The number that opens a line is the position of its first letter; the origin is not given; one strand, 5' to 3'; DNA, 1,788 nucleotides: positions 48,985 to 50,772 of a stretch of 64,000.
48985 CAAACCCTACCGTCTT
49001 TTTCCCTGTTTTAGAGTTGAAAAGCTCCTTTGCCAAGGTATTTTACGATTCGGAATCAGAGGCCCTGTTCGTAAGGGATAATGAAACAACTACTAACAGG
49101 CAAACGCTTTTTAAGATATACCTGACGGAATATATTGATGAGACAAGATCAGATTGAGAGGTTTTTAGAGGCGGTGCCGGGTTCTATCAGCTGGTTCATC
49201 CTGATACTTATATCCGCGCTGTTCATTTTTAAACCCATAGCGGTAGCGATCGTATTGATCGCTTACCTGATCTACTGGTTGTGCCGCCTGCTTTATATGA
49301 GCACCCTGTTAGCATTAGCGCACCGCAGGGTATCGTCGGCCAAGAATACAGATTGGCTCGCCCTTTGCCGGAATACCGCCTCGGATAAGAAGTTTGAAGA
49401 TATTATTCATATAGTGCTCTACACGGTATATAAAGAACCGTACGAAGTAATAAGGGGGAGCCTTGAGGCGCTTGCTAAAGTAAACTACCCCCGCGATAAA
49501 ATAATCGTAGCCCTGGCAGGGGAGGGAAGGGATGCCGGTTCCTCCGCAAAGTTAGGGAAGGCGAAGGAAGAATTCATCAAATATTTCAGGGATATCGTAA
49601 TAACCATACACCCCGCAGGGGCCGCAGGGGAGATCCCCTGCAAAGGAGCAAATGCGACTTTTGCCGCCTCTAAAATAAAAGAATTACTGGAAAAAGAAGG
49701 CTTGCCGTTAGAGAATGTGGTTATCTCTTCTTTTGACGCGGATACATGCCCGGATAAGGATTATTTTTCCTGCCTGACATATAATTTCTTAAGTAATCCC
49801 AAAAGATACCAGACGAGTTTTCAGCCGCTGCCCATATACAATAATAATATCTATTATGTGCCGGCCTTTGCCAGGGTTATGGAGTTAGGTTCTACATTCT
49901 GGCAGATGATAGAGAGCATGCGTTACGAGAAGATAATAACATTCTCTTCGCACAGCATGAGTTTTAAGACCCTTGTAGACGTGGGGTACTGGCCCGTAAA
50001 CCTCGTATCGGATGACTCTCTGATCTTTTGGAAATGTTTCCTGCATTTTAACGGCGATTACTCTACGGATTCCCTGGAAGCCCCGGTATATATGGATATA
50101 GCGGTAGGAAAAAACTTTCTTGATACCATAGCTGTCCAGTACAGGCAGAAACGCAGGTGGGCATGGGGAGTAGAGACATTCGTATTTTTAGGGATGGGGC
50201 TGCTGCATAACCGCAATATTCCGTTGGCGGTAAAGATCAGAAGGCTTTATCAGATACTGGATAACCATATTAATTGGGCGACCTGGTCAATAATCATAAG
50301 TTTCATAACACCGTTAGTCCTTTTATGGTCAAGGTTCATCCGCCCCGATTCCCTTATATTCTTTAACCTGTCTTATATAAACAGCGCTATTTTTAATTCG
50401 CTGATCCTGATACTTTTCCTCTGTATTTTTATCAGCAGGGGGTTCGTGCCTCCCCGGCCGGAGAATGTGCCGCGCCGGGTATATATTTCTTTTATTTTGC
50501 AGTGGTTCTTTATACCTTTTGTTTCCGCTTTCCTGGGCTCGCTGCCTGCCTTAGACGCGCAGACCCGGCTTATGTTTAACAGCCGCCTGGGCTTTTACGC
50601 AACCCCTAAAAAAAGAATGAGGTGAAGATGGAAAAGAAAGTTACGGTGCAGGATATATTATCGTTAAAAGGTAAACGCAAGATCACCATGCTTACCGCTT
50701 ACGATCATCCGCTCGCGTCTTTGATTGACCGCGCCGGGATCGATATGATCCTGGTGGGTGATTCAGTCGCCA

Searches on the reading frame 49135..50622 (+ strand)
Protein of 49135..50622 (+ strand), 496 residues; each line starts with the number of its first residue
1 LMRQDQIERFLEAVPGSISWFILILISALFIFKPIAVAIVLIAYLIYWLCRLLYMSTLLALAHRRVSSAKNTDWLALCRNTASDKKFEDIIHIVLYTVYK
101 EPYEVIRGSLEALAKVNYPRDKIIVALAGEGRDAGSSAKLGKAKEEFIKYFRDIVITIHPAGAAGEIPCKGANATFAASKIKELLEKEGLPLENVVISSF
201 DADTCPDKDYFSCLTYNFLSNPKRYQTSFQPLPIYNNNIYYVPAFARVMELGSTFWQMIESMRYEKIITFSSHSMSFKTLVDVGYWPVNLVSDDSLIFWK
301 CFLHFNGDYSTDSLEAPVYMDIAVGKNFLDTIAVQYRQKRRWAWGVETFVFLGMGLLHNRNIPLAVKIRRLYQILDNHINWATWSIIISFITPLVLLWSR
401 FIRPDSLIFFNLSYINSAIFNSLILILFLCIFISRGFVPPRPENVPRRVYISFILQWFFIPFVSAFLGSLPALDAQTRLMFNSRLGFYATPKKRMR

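Call 39: search_protein_families(library=pfam, proteins=[window:49135-50622:+], max_evalue=0.00001)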
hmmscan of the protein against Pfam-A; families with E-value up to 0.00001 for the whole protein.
window:49135-50622:+ (496 aa): 1 family
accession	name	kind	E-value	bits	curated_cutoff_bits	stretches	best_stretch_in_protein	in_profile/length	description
PF13632.12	Glyco_trans_2_3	-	5.9e-08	33.2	27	1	201-426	6-171/198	Glycosyl transferase family group 2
